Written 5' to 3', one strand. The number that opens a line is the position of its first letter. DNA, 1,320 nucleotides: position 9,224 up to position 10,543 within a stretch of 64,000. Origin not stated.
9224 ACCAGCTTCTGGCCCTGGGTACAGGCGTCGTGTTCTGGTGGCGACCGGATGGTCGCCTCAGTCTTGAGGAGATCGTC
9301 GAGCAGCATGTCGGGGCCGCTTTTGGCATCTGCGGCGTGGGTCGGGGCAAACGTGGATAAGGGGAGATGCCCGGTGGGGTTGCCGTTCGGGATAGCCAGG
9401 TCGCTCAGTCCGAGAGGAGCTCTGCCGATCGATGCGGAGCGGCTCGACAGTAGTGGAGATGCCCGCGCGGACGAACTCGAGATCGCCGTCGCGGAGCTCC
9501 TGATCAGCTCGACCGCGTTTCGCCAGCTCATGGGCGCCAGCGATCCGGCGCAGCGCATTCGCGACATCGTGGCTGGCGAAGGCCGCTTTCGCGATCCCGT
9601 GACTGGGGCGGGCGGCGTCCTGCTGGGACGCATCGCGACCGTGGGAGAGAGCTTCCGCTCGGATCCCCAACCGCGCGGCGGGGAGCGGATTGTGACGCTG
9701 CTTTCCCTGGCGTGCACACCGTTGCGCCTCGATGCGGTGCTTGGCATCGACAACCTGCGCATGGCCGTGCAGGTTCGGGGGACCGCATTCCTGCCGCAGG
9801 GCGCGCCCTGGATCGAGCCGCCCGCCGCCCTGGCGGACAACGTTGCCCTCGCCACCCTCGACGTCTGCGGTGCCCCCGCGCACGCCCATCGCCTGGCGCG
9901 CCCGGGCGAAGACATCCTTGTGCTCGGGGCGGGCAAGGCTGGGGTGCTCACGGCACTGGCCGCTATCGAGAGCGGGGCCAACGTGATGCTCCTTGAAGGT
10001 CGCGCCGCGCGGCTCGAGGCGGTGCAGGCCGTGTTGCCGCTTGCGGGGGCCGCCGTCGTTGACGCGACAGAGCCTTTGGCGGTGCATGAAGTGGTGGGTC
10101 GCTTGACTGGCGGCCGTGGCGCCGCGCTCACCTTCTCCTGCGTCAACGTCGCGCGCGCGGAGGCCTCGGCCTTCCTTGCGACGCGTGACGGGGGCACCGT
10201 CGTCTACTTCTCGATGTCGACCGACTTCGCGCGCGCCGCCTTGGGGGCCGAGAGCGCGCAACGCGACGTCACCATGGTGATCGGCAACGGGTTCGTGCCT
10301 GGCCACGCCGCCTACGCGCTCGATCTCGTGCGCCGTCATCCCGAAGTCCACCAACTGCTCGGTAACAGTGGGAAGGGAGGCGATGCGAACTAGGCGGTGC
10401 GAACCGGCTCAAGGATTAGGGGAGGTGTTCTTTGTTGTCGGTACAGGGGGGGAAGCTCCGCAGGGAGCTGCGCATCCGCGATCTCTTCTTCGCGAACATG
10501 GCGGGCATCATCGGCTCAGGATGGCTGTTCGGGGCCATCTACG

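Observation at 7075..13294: Partial lysine-fermentation module (kdd, APC permease, kal, kce) under a TetR regulator, with no kamA/kamDE in the window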

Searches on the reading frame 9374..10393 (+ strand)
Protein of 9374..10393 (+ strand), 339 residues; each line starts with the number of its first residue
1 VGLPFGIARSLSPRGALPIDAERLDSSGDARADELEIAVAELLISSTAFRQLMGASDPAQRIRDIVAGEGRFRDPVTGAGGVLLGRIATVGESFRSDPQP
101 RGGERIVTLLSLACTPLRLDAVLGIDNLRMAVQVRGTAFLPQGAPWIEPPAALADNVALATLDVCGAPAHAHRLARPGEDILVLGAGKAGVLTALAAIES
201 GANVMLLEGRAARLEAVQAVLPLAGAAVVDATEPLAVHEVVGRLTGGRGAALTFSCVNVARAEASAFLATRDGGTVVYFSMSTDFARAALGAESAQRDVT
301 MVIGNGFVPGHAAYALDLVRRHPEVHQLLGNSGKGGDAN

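Call 4: search_protein_families(library=pfam, proteins=[window:9374-10393:+])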
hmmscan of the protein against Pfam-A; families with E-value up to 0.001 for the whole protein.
window:9374-10393:+ (339 aa): 1 family
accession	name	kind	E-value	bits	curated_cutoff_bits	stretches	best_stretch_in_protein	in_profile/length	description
PF00107.32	ADH_zinc_N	-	6.2e-07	29.9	31.8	1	190-283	3-92/129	Zinc-binding dehydrogenase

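Call 5: search_protein_families(library=ncbifam, proteins=[window:9374-10393:+])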
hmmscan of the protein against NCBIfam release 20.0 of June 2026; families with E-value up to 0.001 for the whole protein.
window:9374-10393:+ (339 aa): 6 families
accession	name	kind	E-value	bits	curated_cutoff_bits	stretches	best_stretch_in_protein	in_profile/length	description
NF052381.1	Lys_ferment_KDD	equivalog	4.2e-37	127.8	200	1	6-175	1-177/178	L-erythro-3,5-diaminohexanoate dehydrogenase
NF006130.0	PRK08274.1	equivalog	0.00014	20.8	369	1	180-209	7-36/467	FAD-dependent tricarballylate dehydrogenase TcuA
NF010374.0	PRK13800.1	equivalog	0.00023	19.6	1196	1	179-213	14-48/898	fumarate reductase/succinate dehydrogenase flavoprotein subunit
NF003808.0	PRK05396.1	equivalog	0.00036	19.5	380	1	152-282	138-265/341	L-threonine 3-dehydrogenase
TIGR01372.1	soxA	subfamily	0.00055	17.8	1164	1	179-211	169-201/996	sarcosine oxidase subunit alpha family protein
NF041097.1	keto_inos_dh_IolM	equivalog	0.00075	18.3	450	0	176-298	205-327/389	scyllo-inosose 3-dehydrogenase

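Call 14: find_homologous_proteins(query=window:9374-10393:+, max_evalue=1e-10)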
Query window:9374-10393:+ (339 aa): 169 proteins with E <= 1e-10 among 8000 candidates; the best 120 are listed.
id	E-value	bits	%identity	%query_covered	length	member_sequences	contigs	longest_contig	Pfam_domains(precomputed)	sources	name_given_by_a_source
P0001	6.7e-210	714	100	100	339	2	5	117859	PF00107.33,PF26370.1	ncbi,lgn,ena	-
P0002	1.3e-169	582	82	100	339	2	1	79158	PF00107.33,PF26370.1,PF07992.21,PF01262.28,PF01134.29,PF12831.14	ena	-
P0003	8.7e-153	526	79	95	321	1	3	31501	PF00107.33,PF00890.31,PF26370.1,PF12831.14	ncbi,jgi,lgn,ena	jgi:L-erythro-3,5-diaminohexanoate dehydrogenase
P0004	4.4e-113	396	64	93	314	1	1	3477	PF00107.33,PF26370.1,PF01262.28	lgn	-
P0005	6.0e-70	254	48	98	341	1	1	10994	PF26370.1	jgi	jgi:L-erythro-3,5-diaminohexanoate dehydrogenase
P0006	4.6e-67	245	48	95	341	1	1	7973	PF26370.1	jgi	jgi:L-erythro-3,5-diaminohexanoate dehydrogenase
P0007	1.9e-65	240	44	97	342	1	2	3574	PF00107.33,PF26370.1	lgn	-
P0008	3.6e-65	239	46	96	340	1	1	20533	PF26370.1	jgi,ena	jgi:L-erythro-3,5-diaminohexanoate dehydrogenase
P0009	6.3e-65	238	46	96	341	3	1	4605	PF00107.33,PF26370.1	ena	-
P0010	1.2e-64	237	43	95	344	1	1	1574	PF00107.33,PF26370.1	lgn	-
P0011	6.9e-64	234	46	96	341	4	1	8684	PF26370.1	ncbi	ncbi:MAG TPA: L-erythro-3,5-diaminohexanoate dehydrogenase [Anaeromyxobacter sp.]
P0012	9.1e-64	234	44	96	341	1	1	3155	PF00107.33,PF26370.1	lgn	-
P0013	5.9e-63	231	45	96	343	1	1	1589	PF26370.1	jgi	jgi:L-erythro-3,5-diaminohexanoate dehydrogenase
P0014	4.1e-62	229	42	96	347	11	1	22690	PF26370.1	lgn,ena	-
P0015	2.6e-61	226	45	96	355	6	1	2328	PF26370.1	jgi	-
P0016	4.5e-61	225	45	96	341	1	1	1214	PF00107.33,PF26370.1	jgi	jgi:L-erythro-3,5-diaminohexanoate dehydrogenase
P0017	5.5e-61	225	42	95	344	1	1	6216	PF26370.1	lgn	-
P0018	6.7e-61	225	43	96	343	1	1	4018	PF26370.1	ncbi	-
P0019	7.1e-61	224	42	97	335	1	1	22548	PF26370.1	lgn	-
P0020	1.4e-60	223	41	98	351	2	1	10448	PF26370.1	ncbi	-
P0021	1.6e-60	223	44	96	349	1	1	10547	PF26370.1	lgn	-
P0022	4.6e-60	222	44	96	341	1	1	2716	PF00107.33,PF26370.1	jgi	jgi:L-erythro-3,5-diaminohexanoate dehydrogenase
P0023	5.3e-60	222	43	94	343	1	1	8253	PF00107.33,PF26370.1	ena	-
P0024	1.3e-59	220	44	96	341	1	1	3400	PF00107.33,PF26370.1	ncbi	-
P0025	1.9e-59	220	41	96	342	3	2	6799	PF26370.1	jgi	jgi:L-erythro-3,5-diaminohexanoate dehydrogenase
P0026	2.4e-59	219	41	97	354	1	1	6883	PF26370.1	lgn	-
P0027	4.8e-59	218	43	95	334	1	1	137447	PF26370.1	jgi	-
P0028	5.7e-59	218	41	96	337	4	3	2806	PF26370.1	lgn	-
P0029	6.9e-59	218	44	96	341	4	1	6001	PF00107.33,PF26370.1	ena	-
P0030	8.1e-59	218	41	98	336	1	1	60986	PF26370.1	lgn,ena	-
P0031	8.3e-59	218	43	96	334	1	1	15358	PF00107.33,PF26370.1,PF01262.28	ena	-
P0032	1.4e-58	217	43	96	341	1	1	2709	PF00107.33,PF26370.1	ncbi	-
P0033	1.5e-58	217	43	98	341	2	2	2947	PF00107.33,PF26370.1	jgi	jgi:L-erythro-3,5-diaminohexanoate dehydrogenase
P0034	1.6e-58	217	43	93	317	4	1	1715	PF26370.1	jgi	-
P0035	1.8e-58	217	40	96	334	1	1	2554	PF26370.1,PF01262.28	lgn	-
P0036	2.3e-58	216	44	96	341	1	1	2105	PF00107.33,PF26370.1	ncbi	-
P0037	6.4e-58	215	42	97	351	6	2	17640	PF26370.1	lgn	-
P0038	9.4e-58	214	43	94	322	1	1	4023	PF26370.1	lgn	-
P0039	1.1e-57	214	41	97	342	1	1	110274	PF26370.1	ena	-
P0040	1.2e-57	214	43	91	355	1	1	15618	PF00107.33,PF26370.1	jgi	jgi:L-erythro-3,5-diaminohexanoate dehydrogenase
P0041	4.2e-57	212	42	95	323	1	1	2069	PF00107.33,PF26370.1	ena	-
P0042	9.2e-57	211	42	96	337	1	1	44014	PF26370.1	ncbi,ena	-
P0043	1.6e-56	210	39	96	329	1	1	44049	PF26370.1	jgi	jgi:L-erythro-3,5-diaminohexanoate dehydrogenase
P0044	1.7e-56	210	43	96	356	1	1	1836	PF26370.1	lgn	-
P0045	2.1e-56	210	43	93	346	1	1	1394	PF26370.1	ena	-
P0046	2.2e-56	210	42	97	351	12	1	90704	PF26370.1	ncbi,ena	-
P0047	4.4e-56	209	38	96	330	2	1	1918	PF26370.1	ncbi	-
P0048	4.8e-56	209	42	93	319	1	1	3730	PF26370.1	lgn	-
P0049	5.9e-56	208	44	97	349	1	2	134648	PF26370.1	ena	-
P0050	5.9e-56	208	42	96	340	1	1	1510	PF00107.33,PF26370.1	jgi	jgi:L-erythro-3,5-diaminohexanoate dehydrogenase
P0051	5.9e-56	208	39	96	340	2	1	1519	PF26370.1,PF01262.28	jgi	jgi:L-erythro-3,5-diaminohexanoate dehydrogenase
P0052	8.8e-56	208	42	96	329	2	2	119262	PF26370.1,PF01262.28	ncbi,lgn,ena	-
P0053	1.4e-55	207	41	95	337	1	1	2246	PF26370.1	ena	-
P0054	1.4e-55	207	42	96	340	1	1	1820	PF00107.33,PF26370.1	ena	-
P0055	1.8e-55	207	40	96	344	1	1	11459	PF26370.1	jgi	jgi:L-erythro-3,5-diaminohexanoate dehydrogenase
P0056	2.1e-55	207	42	95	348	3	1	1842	PF26370.1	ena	-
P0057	4.3e-55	205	41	97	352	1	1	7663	PF26370.1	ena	-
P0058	6.1e-55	205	45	92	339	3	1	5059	PF26370.1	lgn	-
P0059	9.9e-55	204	38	97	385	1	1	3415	PF26370.1,PF01262.28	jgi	jgi:L-erythro-3,5-diaminohexanoate dehydrogenase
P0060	1.2e-54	204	39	96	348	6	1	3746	PF26370.1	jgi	-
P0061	1.2e-54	204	45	88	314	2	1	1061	PF26370.1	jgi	jgi:L-erythro-3,5-diaminohexanoate dehydrogenase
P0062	1.4e-54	204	41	93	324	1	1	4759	PF26370.1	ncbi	-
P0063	2.2e-54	203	41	96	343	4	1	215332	PF26370.1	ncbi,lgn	ncbi:MAG: hypothetical protein U0R51_08480 [Solirubrobacterales bacterium]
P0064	3.0e-54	203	43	97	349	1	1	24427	PF26370.1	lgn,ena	-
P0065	6.3e-54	202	43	96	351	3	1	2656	PF26370.1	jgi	jgi:L-erythro-3,5-diaminohexanoate dehydrogenase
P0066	1.5e-53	200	41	96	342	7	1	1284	PF26370.1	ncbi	-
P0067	2.0e-53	200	44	94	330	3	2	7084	PF26370.1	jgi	jgi:L-erythro-3,5-diaminohexanoate dehydrogenase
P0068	2.3e-53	200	41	96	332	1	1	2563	PF00107.33,PF26370.1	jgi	jgi:L-erythro-3,5-diaminohexanoate dehydrogenase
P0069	3.6e-53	199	41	96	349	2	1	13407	PF26370.1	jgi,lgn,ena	-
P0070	3.6e-53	199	44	94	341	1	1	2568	PF26370.1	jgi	jgi:L-erythro-3,5-diaminohexanoate dehydrogenase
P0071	4.3e-53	199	42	97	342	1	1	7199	PF26370.1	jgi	jgi:L-erythro-3,5-diaminohexanoate dehydrogenase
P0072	5.2e-53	199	42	96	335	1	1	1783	PF26370.1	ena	-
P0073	7.1e-53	198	44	97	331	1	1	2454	PF00107.33,PF26370.1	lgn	-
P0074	8.2e-53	198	41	96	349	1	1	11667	PF26370.1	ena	-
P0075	1.3e-52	197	44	94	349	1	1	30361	PF00107.33,PF26370.1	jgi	jgi:L-erythro-3,5-diaminohexanoate dehydrogenase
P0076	1.5e-52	197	38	99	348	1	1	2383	PF26370.1,PF01262.28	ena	-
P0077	2.0e-52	197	41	97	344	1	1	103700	PF26370.1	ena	-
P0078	2.1e-52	197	40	92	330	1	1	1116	PF26370.1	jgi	jgi:L-erythro-3,5-diaminohexanoate dehydrogenase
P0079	2.2e-52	197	41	95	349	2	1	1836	PF26370.1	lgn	-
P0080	2.5e-52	196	42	97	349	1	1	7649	PF26370.1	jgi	jgi:L-erythro-3,5-diaminohexanoate dehydrogenase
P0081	7.3e-52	195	39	97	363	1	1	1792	PF00107.33,PF26370.1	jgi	jgi:L-erythro-3,5-diaminohexanoate dehydrogenase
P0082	1.3e-51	194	39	93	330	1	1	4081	PF26370.1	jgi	jgi:L-erythro-3,5-diaminohexanoate dehydrogenase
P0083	1.8e-51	194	41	96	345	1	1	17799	PF26370.1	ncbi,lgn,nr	ncbi:MAG TPA: hypothetical protein VFM57_09820 [Thermoleophilaceae bacterium]|nr:hypothetical protei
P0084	2.0e-51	193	39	92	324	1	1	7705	PF26370.1,PF02254.25,PF01262.28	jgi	jgi:L-erythro-3,5-diaminohexanoate dehydrogenase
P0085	2.6e-51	193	38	96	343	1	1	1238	PF00291.32,PF26370.1,PF01262.28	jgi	jgi:L-erythro-3,5-diaminohexanoate dehydrogenase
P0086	2.9e-51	193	41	97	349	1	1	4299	PF26370.1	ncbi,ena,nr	ncbi:MAG TPA: L-erythro-3,5-diaminohexanoate dehydrogenase [Pseudonocardiaceae bacterium]|nr:L-eryth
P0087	3.9e-51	192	42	97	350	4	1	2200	PF26370.1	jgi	-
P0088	5.8e-51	192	41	96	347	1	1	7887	PF26370.1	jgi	jgi:L-erythro-3,5-diaminohexanoate dehydrogenase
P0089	7.3e-51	192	42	94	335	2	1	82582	PF00107.33,PF26370.1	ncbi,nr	ncbi:MAG TPA: L-erythro-3,5-diaminohexanoate dehydrogenase [Frankiaceae bacterium]|nr:L-erythro-3,5-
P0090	8.7e-51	191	38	96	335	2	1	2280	PF26370.1,PF01262.28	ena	-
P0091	1.1e-50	191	43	97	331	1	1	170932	PF00107.33,PF26370.1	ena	-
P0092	1.4e-50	191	43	96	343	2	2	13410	PF26370.1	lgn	-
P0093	2.9e-50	190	40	96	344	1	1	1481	PF26370.1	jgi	jgi:L-erythro-3,5-diaminohexanoate dehydrogenase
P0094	1.1e-49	188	43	92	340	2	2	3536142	PF00107.33,PF26370.1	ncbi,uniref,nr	ncbi:L-erythro-3,5-diaminohexanoate dehydrogenase [Nocardioides jishulii]|uniref:L-erythro-3,5-diami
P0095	1.5e-49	187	41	96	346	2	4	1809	PF26370.1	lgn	-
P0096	1.7e-49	187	40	97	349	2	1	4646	PF26370.1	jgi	jgi:L-erythro-3,5-diaminohexanoate dehydrogenase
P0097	2.0e-49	187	41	96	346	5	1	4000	PF00107.33,PF26370.1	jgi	jgi:L-erythro-3,5-diaminohexanoate dehydrogenase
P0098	3.1e-49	186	40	96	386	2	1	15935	PF00107.33,PF26370.1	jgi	jgi:L-erythro-3,5-diaminohexanoate dehydrogenase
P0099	6.2e-49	185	41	96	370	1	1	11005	PF26370.1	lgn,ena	-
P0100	6.6e-49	185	40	97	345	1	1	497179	PF26370.1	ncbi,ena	-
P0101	9.0e-49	185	39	97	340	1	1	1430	PF26370.1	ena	-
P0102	1.4e-48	184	39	90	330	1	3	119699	PF26370.1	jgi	jgi:L-erythro-3,5-diaminohexanoate dehydrogenase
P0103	1.9e-48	184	41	93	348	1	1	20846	PF26370.1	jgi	jgi:L-erythro-3,5-diaminohexanoate dehydrogenase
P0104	2.6e-48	183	39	87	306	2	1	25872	PF00107.33,PF26370.1,PF01262.28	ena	-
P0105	3.1e-48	183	41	96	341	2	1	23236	PF26370.1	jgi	jgi:L-erythro-3,5-diaminohexanoate dehydrogenase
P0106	6.1e-48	182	42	97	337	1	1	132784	PF00107.33,PF26370.1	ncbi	-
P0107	7.9e-48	182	40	96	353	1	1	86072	PF26370.1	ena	-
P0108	8.2e-48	182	41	88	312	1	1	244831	PF26370.1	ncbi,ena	-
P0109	1.1e-47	181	39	97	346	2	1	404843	PF26370.1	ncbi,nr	ncbi:L-erythro-3,5-diaminohexanoate dehydrogenase [Nocardioides sp. zg-DK7169]|nr:L-erythro-3,5-diam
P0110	1.2e-47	181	38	97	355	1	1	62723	PF26370.1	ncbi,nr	ncbi:MAG: L-erythro-3,5-diaminohexanoate dehydrogenase [Pseudonocardiaceae bacterium]|nr:L-erythro-3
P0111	9.4e-47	178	42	97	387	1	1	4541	PF26370.1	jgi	jgi:L-erythro-3,5-diaminohexanoate dehydrogenase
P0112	4.3e-46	176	40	97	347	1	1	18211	PF00107.33,PF26370.1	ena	-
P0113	7.3e-46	175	39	96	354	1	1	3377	PF00107.33,PF26370.1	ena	-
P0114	8.6e-46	175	41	96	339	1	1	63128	PF26370.1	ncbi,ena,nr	ncbi:MAG TPA: L-erythro-3,5-diaminohexanoate dehydrogenase [Mycobacteriales bacterium]|nr:L-erythro-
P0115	9.3e-46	175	41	96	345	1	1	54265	PF26370.1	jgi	jgi:L-erythro-3,5-diaminohexanoate dehydrogenase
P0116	1.9e-45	174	39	96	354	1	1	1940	PF26370.1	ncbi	-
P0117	2.3e-45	174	41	97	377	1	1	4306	PF26370.1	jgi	jgi:L-erythro-3,5-diaminohexanoate dehydrogenase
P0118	5.0e-45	172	39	96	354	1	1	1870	PF26370.1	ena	-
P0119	6.5e-45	172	38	96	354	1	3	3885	PF26370.1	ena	-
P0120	6.6e-45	172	39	96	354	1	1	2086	PF00107.33,PF26370.1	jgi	-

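Call 15: find_encoding_contigs(protein=P0002, flank=10000, max_places=2)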
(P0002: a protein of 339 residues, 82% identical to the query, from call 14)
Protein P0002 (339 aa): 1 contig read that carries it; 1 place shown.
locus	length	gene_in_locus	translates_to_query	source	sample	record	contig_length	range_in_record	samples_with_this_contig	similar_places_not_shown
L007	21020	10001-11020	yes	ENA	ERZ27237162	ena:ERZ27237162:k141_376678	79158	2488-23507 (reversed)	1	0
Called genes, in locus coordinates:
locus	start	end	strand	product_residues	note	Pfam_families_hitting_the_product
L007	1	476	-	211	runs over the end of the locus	PF00300:His_Phos_1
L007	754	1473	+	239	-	PF00563:EAL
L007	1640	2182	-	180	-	PF00857:Isochorismatase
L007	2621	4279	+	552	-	PF03323:GerA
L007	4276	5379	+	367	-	PF25198:Spore_GerAC_N, PF05504:Spore_GerAC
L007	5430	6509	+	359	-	PF03845:Spore_permease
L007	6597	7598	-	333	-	PF01370:Epimerase (faint)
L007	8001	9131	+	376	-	PF06224:AlkZ-like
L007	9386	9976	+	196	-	PF00440:TetR_N, PF08359:TetR_C_4, PF17932:TetR_C_24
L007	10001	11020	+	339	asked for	PF26370:KDD_N, PF01134:GIDA (weak), PF01262:AlaDh_PNT_C (weak), PF07992:Pyr_redox_2 (weak), PF12831:FAD_oxidored (weak), PF00107:ADH_zinc_N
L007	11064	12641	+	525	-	PF00324:AA_permease, PF13520:AA_permease_2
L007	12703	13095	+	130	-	PF03061:4HBT (weak)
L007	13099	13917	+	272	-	PF05853:BKACE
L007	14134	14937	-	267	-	PF13622:4HBT_3, PF20789:4HBT_3C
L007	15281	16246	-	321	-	PF02016:Peptidase_S66, PF17676:Peptidase_S66C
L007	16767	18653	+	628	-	PF02574:S-methyl_trans, PF02219:MTHFR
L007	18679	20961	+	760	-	PF08267:Meth_synt_1, PF01717:Meth_synt_2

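Call 16: find_encoding_contigs(protein=P0003, flank=10000, max_places=2)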
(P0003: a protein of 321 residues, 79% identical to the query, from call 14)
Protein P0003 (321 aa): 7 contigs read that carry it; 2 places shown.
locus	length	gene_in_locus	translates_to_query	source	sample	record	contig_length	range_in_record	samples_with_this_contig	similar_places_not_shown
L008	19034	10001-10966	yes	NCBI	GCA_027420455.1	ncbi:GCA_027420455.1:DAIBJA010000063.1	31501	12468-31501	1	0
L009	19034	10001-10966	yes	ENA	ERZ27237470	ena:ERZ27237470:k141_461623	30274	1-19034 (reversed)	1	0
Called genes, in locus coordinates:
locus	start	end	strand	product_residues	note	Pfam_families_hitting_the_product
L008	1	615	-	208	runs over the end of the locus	PF00440:TetR_N, PF13977:TetR_C_6, PF16925:TetR_C_13 (weak), PF16859:TetR_C_11 (weak), PF17922:TetR_C_17 (weak)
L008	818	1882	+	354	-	PF03773:ArsP_1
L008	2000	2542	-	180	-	PF00857:Isochorismatase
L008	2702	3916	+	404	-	PF07690:MFS_1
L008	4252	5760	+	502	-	PF03323:GerA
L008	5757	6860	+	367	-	PF25198:Spore_GerAC_N, PF05504:Spore_GerAC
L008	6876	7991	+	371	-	PF03845:Spore_permease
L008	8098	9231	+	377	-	PF06224:AlkZ-like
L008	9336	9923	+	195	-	PF00440:TetR_N, PF08359:TetR_C_4 (weak), PF17932:TetR_C_24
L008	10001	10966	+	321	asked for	PF26370:KDD_N, PF00107:ADH_zinc_N, PF00890:FAD_binding_2 (weak), PF12831:FAD_oxidored (weak)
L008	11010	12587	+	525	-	PF00324:AA_permease, PF13520:AA_permease_2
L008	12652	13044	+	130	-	PF03061:4HBT (weak)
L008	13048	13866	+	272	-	PF05853:BKACE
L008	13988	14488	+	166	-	PF00293:NUDIX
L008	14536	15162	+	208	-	PF01209:Ubie_methyltran, PF02353:CMAS, PF13489:Methyltransf_23, PF13847:Methyltransf_31, PF08241:Methyltransf_11, PF08242:Methyltransf_12, PF13649:Methyltransf_25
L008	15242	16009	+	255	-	PF08241:Methyltransf_11, PF08242:Methyltransf_12, PF13649:Methyltransf_25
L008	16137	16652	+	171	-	PF07883:Cupin_2, PF14667:Polysacc_synt_C (weak), PF00190:Cupin_1 (weak)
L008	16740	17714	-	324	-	PF12697:Abhydrolase_6, PF00561:Abhydrolase_1, PF12146:Hydrolase_4, PF00326:Peptidase_S9 (faint)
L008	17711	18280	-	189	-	PF01022:HTH_5 (weak), PF12840:HTH_20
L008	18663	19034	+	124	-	?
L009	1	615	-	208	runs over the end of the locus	PF00440:TetR_N, PF13977:TetR_C_6, PF16925:TetR_C_13 (weak), PF16859:TetR_C_11 (weak), PF17922:TetR_C_17 (weak)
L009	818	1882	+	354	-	PF03773:ArsP_1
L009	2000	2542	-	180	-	PF00857:Isochorismatase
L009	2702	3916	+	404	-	PF07690:MFS_1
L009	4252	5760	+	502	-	PF03323:GerA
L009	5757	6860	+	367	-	PF25198:Spore_GerAC_N, PF05504:Spore_GerAC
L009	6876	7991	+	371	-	PF03845:Spore_permease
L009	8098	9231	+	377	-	PF06224:AlkZ-like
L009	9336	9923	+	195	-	PF00440:TetR_N, PF08359:TetR_C_4 (weak), PF17932:TetR_C_24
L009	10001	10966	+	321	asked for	PF26370:KDD_N, PF00107:ADH_zinc_N, PF00890:FAD_binding_2 (weak), PF12831:FAD_oxidored (weak)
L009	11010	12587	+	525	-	PF00324:AA_permease, PF13520:AA_permease_2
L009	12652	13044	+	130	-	PF03061:4HBT (weak)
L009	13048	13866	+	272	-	PF05853:BKACE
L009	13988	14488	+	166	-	PF00293:NUDIX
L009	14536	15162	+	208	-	PF01209:Ubie_methyltran, PF02353:CMAS, PF13489:Methyltransf_23, PF13847:Methyltransf_31, PF08241:Methyltransf_11, PF08242:Methyltransf_12, PF13649:Methyltransf_25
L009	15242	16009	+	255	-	PF08241:Methyltransf_11, PF08242:Methyltransf_12, PF13649:Methyltransf_25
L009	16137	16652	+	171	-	PF07883:Cupin_2, PF14667:Polysacc_synt_C (weak), PF00190:Cupin_1 (weak)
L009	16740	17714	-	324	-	PF12697:Abhydrolase_6, PF00561:Abhydrolase_1, PF12146:Hydrolase_4, PF00326:Peptidase_S9 (faint)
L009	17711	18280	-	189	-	PF01022:HTH_5 (weak), PF12840:HTH_20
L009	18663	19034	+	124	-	?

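Call 17: find_encoding_contigs(protein=P0094, flank=10000, max_places=1)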
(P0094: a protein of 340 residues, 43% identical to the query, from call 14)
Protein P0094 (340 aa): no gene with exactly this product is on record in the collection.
